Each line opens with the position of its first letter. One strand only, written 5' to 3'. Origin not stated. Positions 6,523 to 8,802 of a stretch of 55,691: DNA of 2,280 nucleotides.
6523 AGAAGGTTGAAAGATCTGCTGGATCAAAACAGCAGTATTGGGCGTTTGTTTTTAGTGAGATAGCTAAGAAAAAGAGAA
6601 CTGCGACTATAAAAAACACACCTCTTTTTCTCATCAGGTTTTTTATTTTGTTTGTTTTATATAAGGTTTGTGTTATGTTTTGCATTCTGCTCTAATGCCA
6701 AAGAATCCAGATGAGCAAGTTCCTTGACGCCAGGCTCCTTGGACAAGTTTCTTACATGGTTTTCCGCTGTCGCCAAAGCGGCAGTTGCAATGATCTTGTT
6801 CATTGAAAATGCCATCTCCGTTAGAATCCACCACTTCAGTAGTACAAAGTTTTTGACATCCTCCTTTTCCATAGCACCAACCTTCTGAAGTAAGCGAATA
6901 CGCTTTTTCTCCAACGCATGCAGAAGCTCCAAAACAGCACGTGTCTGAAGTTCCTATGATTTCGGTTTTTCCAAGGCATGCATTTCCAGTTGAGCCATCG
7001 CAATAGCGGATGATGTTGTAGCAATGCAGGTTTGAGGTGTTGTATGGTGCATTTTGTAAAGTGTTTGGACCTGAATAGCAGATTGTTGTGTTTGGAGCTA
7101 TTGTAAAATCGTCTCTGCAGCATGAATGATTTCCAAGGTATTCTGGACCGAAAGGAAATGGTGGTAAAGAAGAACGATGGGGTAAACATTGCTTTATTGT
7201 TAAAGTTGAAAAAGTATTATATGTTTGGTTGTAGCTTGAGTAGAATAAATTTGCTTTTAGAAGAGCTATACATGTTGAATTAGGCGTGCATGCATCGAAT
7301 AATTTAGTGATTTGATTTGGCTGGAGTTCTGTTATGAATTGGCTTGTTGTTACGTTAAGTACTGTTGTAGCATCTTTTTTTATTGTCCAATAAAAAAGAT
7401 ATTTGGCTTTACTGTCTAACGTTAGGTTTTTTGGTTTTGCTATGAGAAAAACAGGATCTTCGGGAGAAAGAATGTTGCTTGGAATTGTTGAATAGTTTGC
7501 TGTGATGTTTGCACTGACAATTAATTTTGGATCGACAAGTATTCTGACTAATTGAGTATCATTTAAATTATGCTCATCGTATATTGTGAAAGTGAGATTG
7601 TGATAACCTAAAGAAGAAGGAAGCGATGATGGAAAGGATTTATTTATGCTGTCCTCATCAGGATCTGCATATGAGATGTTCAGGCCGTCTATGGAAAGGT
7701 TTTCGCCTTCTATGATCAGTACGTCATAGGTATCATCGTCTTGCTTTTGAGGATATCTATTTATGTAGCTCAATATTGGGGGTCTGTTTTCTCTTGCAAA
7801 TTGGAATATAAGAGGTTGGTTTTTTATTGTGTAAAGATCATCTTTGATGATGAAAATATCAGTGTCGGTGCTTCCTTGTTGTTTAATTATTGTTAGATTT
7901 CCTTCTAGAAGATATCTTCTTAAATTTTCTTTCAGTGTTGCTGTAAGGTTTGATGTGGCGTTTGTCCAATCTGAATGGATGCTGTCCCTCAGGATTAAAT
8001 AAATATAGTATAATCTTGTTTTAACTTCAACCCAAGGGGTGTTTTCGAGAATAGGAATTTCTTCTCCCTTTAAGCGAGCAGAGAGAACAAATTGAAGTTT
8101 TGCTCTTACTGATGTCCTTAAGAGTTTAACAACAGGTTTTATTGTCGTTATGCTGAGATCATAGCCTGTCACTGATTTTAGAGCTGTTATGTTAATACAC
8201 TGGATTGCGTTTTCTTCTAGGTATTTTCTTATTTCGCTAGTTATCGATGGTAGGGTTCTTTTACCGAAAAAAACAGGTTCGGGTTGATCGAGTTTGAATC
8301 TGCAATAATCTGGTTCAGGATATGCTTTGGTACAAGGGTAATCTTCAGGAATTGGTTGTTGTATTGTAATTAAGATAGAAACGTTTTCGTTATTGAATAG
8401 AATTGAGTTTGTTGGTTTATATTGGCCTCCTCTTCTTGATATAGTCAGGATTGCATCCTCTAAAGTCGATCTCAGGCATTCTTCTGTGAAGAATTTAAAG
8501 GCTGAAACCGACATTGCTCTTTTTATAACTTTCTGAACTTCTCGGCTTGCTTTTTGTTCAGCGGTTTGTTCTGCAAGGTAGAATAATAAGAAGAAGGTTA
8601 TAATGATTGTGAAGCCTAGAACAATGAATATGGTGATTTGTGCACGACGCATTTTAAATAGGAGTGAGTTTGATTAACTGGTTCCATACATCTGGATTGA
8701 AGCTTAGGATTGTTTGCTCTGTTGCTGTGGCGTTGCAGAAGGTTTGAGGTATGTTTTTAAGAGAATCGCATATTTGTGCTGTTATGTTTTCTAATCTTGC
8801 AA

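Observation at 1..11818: Five-gene operon combining prepilin-like N-termini with giant Cys-rich ectodomains: candidate undescribed cell-surface/host-contact apparatus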

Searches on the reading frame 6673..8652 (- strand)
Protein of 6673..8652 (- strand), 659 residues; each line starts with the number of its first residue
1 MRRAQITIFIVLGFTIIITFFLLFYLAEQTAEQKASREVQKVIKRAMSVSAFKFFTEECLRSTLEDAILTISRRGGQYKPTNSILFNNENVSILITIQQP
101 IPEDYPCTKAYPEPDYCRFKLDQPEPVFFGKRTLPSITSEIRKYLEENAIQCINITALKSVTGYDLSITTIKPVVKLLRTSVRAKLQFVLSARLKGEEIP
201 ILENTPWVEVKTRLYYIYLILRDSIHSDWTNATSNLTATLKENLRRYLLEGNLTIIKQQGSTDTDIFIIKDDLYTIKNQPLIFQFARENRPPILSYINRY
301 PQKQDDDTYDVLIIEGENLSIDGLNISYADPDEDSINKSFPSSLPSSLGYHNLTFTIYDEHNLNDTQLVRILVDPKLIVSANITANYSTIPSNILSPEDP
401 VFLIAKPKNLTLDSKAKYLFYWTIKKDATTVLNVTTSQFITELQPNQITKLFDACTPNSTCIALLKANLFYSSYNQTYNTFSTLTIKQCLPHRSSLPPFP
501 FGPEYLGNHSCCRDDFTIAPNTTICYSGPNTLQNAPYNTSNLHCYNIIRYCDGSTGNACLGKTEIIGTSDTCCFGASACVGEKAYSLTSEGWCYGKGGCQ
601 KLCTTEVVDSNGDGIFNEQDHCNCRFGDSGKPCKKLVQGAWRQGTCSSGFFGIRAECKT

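Call 9: search_protein_families(library=pfam, proteins=[window:6673-8652:-], max_evalue=0.1)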
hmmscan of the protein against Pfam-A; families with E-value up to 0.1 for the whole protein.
window:6673-8652:- (659 aa): 0 families

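Call 10: search_protein_families(library=ncbifam, proteins=[window:6673-8652:-], max_evalue=0.1)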
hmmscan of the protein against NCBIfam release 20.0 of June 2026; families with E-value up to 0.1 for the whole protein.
window:6673-8652:- (659 aa): 2 families
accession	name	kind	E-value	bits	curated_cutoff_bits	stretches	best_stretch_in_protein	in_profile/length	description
NF041095.1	dival_cat_tol_CutA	equivalog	0.068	13.3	120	0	141-185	18-62/100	divalent-cation tolerance protein CutA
NF041014.1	pilin_ComGG_2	equivalog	0.089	13.4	40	0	9-52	9-52/101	competence type IV pilus minor pilin ComGG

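Call 18: find_homologous_proteins(query=window:6673-8652:-)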
Query window:6673-8652:- (659 aa): 11 proteins with E <= 0.001 among 8000 candidates.
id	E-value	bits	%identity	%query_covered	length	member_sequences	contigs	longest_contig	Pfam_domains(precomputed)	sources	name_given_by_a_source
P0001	0.0e+0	1525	100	100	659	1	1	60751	-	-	-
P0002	0.0e+0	1223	81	100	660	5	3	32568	-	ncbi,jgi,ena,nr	ncbi:hypothetical protein DRZ77_03000 [Candidatus Woesearchaeota archaeon]|nr:hypothetical protein [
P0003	0.0e+0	1202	80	100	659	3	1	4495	-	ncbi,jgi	-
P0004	0.0e+0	1015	66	100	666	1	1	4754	-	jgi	-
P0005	8.8e-51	191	29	98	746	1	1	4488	-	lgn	-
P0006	2.0e-49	187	29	98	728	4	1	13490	-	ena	-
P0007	5.3e-43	166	27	98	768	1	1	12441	-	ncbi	-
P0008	2.8e-15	74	26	51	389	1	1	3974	-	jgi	jgi:ribosomal protein S5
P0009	8.8e-14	69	23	92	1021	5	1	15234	-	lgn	-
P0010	1.0e-11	62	24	65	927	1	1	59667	-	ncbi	ncbi:MAG: hypothetical protein ACP5NV_02685 [Candidatus Woesearchaeota archaeon]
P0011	5.8e-7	46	33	17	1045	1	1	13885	PF09136.17,PF19077.7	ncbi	-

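Call 19: find_encoding_contigs(protein=P0002, flank=10000, max_places=3)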
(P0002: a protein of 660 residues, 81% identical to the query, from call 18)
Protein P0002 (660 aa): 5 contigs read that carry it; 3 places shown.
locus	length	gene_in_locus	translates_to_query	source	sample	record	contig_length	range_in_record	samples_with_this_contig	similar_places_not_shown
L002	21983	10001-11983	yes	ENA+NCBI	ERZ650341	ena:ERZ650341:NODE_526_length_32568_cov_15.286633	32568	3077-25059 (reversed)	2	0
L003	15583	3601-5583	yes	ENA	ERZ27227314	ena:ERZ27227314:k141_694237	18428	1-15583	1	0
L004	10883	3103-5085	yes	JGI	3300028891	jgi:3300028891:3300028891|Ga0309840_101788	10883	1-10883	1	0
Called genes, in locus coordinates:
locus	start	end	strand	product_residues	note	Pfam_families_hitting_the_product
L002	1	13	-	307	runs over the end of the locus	PF03008:DUF234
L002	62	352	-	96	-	PF04242:DUF424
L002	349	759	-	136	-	PF01873:eIF-5_eIF-2B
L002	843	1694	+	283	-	PF01944:SpoIIM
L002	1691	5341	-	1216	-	PF14551:MCM_N, PF17207:MCM_OB, PF00493:MCM, PF14890:Intein_splicing, PF14528:LAGLIDADG_3, PF00493:MCM, PF17855:MCM_lid, PF21120:, +3 more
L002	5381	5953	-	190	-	PF00352:TBP, PF11858:DUF3378 (faint), PF00352:TBP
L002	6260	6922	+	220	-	PF01876:RNase_P_p30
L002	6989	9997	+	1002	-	-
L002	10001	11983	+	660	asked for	-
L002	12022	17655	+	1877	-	PF13620:CarboxypepD_reg, PF13715:CarbopepD_reg_2, PF13620:CarboxypepD_reg, PF13715:CarbopepD_reg_2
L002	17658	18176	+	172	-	-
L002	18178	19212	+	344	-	-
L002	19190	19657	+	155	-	-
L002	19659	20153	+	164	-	-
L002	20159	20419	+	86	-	-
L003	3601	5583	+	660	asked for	-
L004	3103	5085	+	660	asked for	-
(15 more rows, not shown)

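Call 20: find_encoding_contigs(protein=P0006, flank=10000, max_places=2)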
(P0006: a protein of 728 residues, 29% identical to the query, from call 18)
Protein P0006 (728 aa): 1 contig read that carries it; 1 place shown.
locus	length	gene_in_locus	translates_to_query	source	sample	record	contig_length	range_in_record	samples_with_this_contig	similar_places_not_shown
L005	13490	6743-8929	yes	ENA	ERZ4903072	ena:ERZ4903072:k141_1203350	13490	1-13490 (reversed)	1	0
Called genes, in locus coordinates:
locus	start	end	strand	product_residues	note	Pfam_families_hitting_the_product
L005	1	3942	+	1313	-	?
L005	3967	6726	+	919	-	PF24517:CBM96 (weak), PF00688:TGFb_propeptide (faint), PF06848:Disaggr_repeat (weak)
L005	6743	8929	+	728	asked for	-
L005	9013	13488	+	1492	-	?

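Call 21: find_encoding_contigs(protein=P0007, flank=10000, max_places=2)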
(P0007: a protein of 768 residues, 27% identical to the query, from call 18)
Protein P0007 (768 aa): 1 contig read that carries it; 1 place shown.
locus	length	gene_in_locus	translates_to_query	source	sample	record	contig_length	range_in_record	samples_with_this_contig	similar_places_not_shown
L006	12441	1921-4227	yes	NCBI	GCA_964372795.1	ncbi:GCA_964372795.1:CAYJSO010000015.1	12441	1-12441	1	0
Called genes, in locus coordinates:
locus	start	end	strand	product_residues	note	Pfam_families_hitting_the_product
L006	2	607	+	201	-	?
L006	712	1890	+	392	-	-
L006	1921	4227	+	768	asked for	-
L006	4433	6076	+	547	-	PF13620:CarboxypepD_reg, PF13715:CarbopepD_reg_2 (weak), PF22904:NOMO1-like_2nd (faint), PF13620:CarboxypepD_reg, PF13715:CarbopepD_reg_2, PF13620:CarboxypepD_reg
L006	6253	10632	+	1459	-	PF18884:TSP3_bac (weak)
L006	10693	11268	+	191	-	-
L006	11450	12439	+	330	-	?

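Call 22: find_encoding_contigs(protein=P0010, flank=10000, max_places=2)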
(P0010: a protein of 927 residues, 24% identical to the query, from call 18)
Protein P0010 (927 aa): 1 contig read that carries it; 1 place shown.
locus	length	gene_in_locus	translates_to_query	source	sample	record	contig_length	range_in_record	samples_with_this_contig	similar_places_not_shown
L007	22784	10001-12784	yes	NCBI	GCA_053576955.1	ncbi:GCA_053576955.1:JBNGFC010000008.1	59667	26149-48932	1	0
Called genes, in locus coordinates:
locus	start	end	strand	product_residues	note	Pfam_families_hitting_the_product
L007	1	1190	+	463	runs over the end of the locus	PF10559:Plug_translocon (weak), PF00344:SecY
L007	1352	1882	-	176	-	-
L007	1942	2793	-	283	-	-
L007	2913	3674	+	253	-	PF01956:EMC3_TMCO1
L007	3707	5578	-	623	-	-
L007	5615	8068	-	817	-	PF13620:CarboxypepD_reg, PF13715:CarbopepD_reg_2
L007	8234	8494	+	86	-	PF01199:Ribosomal_L34e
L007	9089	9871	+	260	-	-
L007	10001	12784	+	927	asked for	-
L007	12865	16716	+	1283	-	PF13620:CarboxypepD_reg (weak)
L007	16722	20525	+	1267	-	-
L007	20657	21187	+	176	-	-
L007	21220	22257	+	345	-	-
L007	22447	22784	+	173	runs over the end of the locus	-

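Call 23: find_encoding_contigs(protein=P0009, flank=10000, max_places=2)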
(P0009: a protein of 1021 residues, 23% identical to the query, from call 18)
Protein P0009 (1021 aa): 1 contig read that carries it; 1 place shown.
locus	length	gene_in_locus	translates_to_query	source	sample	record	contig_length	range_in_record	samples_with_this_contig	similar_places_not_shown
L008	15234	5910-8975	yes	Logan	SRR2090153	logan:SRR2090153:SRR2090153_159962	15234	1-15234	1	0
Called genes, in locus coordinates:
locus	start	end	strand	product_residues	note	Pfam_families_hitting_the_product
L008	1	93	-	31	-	?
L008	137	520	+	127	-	-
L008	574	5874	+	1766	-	-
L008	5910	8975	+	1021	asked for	-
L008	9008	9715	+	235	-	-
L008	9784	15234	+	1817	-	?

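Call 35: search_solved_structures(query=window:6673-8652:-, max_evalue=1)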
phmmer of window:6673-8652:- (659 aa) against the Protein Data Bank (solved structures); distinct sequences matched with E-value up to 1: 0.

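Call 42: find_related_loci(query=A2, collection=genome_contigs, flank=10000)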
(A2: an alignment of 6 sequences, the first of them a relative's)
Query A2 (659 aa) in genome_contigs; peptide patterns used: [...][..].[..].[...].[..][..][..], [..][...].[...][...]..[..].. (x = any residue, [..] = any of these).
464 stretches matched a pattern; 134 encode a relative of the query (tblastn E <= 1e-3); the best 80 are kept; 80 distinct loci.
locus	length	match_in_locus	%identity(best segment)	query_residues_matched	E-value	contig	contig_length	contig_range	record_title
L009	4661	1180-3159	81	1-659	0e+0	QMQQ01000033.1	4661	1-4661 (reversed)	MAG: Candidatus Woesearchaeota archaeon isolate B54_G15 B54_Guay15_scaffold_08903, whole genome shotgun sequence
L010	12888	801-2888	29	2-647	2e-71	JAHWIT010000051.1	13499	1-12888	MAG: Candidatus Woesearchaeota archaeon isolate YT3_932 k127_21890240, whole genome shotgun sequence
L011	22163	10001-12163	29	2-648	4e-67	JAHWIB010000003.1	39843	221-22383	MAG: Candidatus Woesearchaeota archaeon isolate Yap200.bin9.104 contig_2305, whole genome shotgun sequence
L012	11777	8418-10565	28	1-648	1e-59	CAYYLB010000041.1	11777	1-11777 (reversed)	MAG TPA_asm: uncultured Methanosarcinales archaeon isolate binchicken_co38_1359 genome assembly, contig: NODE_11549_leng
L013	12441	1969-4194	27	2-650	6e-56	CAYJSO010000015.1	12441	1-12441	MAG TPA_asm: uncultured Methanosarcinales archaeon isolate ERP125453_co1_298 genome assembly, contig: NODE_5642_length_1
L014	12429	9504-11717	25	3-612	1e-42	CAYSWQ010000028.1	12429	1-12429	MAG TPA_asm: uncultured Methanosarcinales archaeon isolate SRP077602_co7_621 genome assembly, contig: NODE_23789_length_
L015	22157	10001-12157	24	2-608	4e-37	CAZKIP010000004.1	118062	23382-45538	MAG TPA_asm: uncultured Methanosarcinales archaeon isolate SRP200020_co5_333 genome assembly, contig: NODE_193_length_11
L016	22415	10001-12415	23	3-648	3e-36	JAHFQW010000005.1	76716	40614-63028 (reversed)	MAG: archaeon isolate nzgw56 NODE_167_length_76717_cov_4.635255, whole genome shotgun sequence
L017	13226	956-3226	23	2-608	7e-34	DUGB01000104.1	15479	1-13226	MAG TPA_asm: Candidatus Woesearchaeota archaeon isolate UBA10204 contig_118062, whole genome shotgun sequence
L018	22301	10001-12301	26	2-657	3e-47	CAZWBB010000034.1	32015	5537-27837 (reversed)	MAG TPA_asm: uncultured Methanosarcinales archaeon isolate SRP077602_co2_374 genome assembly, contig: NODE_2085_length_3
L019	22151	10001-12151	23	2-604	2e-32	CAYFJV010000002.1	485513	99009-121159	MAG TPA_asm: uncultured Methanosarcinales archaeon isolate ERP019367_co1_128 genome assembly, contig: NODE_24_length_485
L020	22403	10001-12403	21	2-645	3e-31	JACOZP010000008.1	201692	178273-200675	MAG: Candidatus Woesearchaeota archaeon isolate NC_groundwater_208_Ag_S-0.1um_42_19 S4_GD2017_2_S1_scaffold_405, whole g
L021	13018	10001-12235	22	1-604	2e-31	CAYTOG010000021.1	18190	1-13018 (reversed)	MAG TPA_asm: uncultured Methanosarcinales archaeon isolate SRP167671_co2_158 genome assembly, contig: NODE_4075_length_1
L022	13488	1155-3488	23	2-613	1e-29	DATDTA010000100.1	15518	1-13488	MAG TPA_asm: Candidatus Nanoarchaeia archaeon isolate SMAG_U8017 k141_1759718, whole genome shotgun sequence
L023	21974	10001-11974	23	1-563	4e-29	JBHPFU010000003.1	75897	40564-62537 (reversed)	Nanoarchaeota archaeon isolate SAG AM-311-K19 NODE_3_length_75897_cov_31.734685, whole genome shotgun sequence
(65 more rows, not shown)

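Call 50: predict_structure(alignment_id=A1)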
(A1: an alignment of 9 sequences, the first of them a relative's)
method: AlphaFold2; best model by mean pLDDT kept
length: 659 residues; sequences in the alignment: 9
mean_pLDDT: 66.7   pTM: 0.48
mean pLDDT of the five models: 66.7, 62.4, 60.5, 58.5, 58.0
residues with pLDDT >= 90: 44; 70-90: 323; 50-70: 109; < 50: 183
segments of 3 or more residues with pLDDT < 50: 98-131, 303-306, 386-393, 487-542, 547-563, 569-571, 573-623
pLDDT, mean of each block of 10 residues (from residue 1): 68 78 73 76 78 83 92 78 74 58 40 39 34 68 88 81 83 90 91 79 87 86 65 66 77 75 77 84 78 65 57 84 75 78 88 85 76 89 58 53 81 85 87 85 78 68 88 83 60 34 35 33 43 47 49 38 51 42 32 36 35 36 52 52 59 55
secondary structure, 60 per line:
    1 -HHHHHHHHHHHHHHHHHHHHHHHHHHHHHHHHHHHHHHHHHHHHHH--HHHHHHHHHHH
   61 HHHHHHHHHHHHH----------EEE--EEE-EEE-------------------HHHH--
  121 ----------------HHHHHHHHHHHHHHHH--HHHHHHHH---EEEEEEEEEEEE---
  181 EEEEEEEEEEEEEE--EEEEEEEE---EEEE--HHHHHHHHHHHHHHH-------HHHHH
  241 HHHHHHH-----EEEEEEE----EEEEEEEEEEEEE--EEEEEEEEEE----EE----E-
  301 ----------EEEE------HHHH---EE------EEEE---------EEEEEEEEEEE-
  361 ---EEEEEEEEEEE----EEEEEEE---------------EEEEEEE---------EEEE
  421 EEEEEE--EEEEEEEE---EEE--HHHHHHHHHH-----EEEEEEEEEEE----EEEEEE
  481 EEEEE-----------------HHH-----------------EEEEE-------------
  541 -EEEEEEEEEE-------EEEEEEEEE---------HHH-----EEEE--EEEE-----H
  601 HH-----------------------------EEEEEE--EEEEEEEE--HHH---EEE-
elements in order (helices of 4 or more, strands of 3 or more residues): H2-47 H50-73 E84-86 E89-91 E93-95 H115-118 H137-152 H155-162 E166-177 E181-194 E197-204 E208-211 H214-228 H236-247 E253-259 E264-276 E279-288 E311-314 H321-324 E336-339 E349-359 E364-374 E379-385 E401-407 E417-426 E429-436 E440-442 H445-454 E460-470 E475-485 E523-527 E542-551 E559-567 E585-588 E591-594 E632-637 E640-647 E656-658

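Call 53: fold_search(model_id=the predicted structure, library=pdb)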
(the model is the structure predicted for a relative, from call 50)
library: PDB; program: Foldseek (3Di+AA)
matches with E <= 10: 1589; with E <= 0.001: 119
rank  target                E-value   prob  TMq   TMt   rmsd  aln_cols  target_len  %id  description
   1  2a73_A                3.7e-07  1.00  0.15  0.15  36.6       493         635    8  Human Complement Component C3 (released 2005-09-27)
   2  8ovb_A                5.5e-07  1.00  0.14  0.15  37.7       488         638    9  Human Complement C3b in complex with Trypanosoma brucei ISG65. (released 2024-02-14)
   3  9qk2_F                6.8e-07  1.00  0.12  0.13  30.3       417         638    8  Structure of the Complement classical and lectin pathway C3 convertase in complex with substrate C3 (released 2025-12-24)
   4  3hs0_A                9.3e-07  1.00  0.13  0.14  35.3       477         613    9  Cobra Venom Factor (CVF) in complex with human factor B (released 2009-07-07)
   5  9sv8_B                1.0e-06  1.00  0.14  0.14  35.2       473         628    8  Herpes simplex virus 2 delta28-73 glycoprotein C ectodomain in complex with C3b (released 2025-12-10)
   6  5szo_A                1.0e-06  1.00  0.13  0.19  23.2       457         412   10  Protocadherin Gamma B7 extracellular cadherin domains 1-4 P41212 crystal form (released 2016-10-19)
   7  3l5n_A                1.2e-06  1.00  0.13  0.13  35.4       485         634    8  Staphylococcal Complement Inhibitor (SCIN) in complex with Human Complement Component C3b (released 2010-08-04)
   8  5szo_B                1.4e-06  1.00  0.15  0.20  14.4       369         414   11  Protocadherin Gamma B7 extracellular cadherin domains 1-4 P41212 crystal form (released 2016-10-19)
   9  5szp_A                2.0e-06  0.99  0.13  0.18  23.4       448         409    9  Protocadherin Gamma B7 extracellular cadherin domains 1-4 P21 crystal form (released 2016-10-19)
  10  8uh2_A                2.2e-06  1.00  0.12  0.13  31.1       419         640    9  Complex of C3b with the inhibitor albicin (released 2024-05-08)
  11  5szl_B                2.3e-06  1.00  0.12  0.17  15.0       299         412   11  Protocadherin gamma A1 extracellular cadherin domains 1-4 (released 2016-10-19)
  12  3frp_A                2.7e-06  1.00  0.13  0.14  34.9       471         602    7  Crystal Structure of Cobra Venom Factor, a Co-factor for C3- and C5 convertase CVFBb (released 2009-04-28)
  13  3hrz_A                3.2e-06  0.99  0.13  0.13  35.0       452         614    8  Cobra Venom Factor (CVF) in complex with human factor B (released 2009-07-07)
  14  6vg1_A                3.2e-06  0.99  0.12  0.13  22.8       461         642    9  xenopus protocadherin 8.1 EC1-6 (released 2020-03-11)
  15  7zgj_A                3.4e-06  1.00  0.15  0.15  37.1       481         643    9  Trypanosoma brucei gambiense ISG65 in complex with human complement component C3 (released 2023-04-05)
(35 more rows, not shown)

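Call 110: search_protein_families(library=pfam, alignment_id=A1, max_evalue=0.1)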
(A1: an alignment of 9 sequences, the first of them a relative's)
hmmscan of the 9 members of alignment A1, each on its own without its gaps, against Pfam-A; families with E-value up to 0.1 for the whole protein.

A. member 1, P0001 (659 aa): 0 families

B. families by the number of members that match (of 9 scanned): 2 families
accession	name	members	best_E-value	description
PF14371.13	DUF4412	1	0.00078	Domain of unknown function (DUF4412)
PF22434.1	PilW_C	1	0.064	PilW, C-terminal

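Call 111: search_solved_structures(query=A2, max_evalue=10)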
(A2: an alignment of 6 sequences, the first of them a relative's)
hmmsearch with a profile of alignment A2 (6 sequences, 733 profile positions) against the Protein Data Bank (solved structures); distinct sequences matched with E-value up to 10: 1.
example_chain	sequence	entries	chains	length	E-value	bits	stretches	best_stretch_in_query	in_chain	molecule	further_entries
4l9d_A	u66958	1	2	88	0.83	11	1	347-412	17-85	Protease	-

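Call 116: search_protein_families(library=pfam, alignment_id=A10, max_evalue=0.001)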
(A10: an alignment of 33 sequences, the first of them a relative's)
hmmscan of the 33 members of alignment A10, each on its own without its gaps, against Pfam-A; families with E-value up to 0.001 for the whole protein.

A. member 1, L011:3896-4630:- (244 aa): 0 families

B. families by the number of members that match (of 33 scanned): 44 families (the first 25 are shown)
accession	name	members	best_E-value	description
PF01944.22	SpoIIM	3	1.9e-28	Stage II sporulation protein M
PF13173.12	AAA_14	2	5e-35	AAA domain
PF07728.20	AAA_5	2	5.8e-17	AAA domain (dynein-related subfamily)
PF13231.12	PMT_2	2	6.3e-13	Dolichyl-phosphate-mannose-protein mannosyltransferase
PF00004.35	AAA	2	1.4e-08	ATPase family associated with various cellular activities (AAA)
PF13401.12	AAA_22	2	0.0002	AAA domain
PF01790.23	LGT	1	1.6e-61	Prolipoprotein diacylglyceryl transferase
PF00999.27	Na_H_Exchanger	1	3.2e-60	Sodium/hydrogen exchanger, transmembrane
PF01699.29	Na_Ca_ex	1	7.4e-55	Sodium/calcium exchanger protein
PF01970.21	TctA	1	2.2e-45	Tripartite tricarboxylate transporter TctA family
PF09925.14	DUF2157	1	1.9e-38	Predicted membrane protein (DUF2157)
PF01694.28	Rhomboid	1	3.1e-32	Rhomboid domain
PF00005.33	ABC_tran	1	1.5e-30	ABC transporter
PF18948.5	DUF5692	1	1.7e-29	Family of unknown function (DUF5692)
PF17835.6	NOG1_N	1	6.6e-27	NOG1 N-terminal helical domain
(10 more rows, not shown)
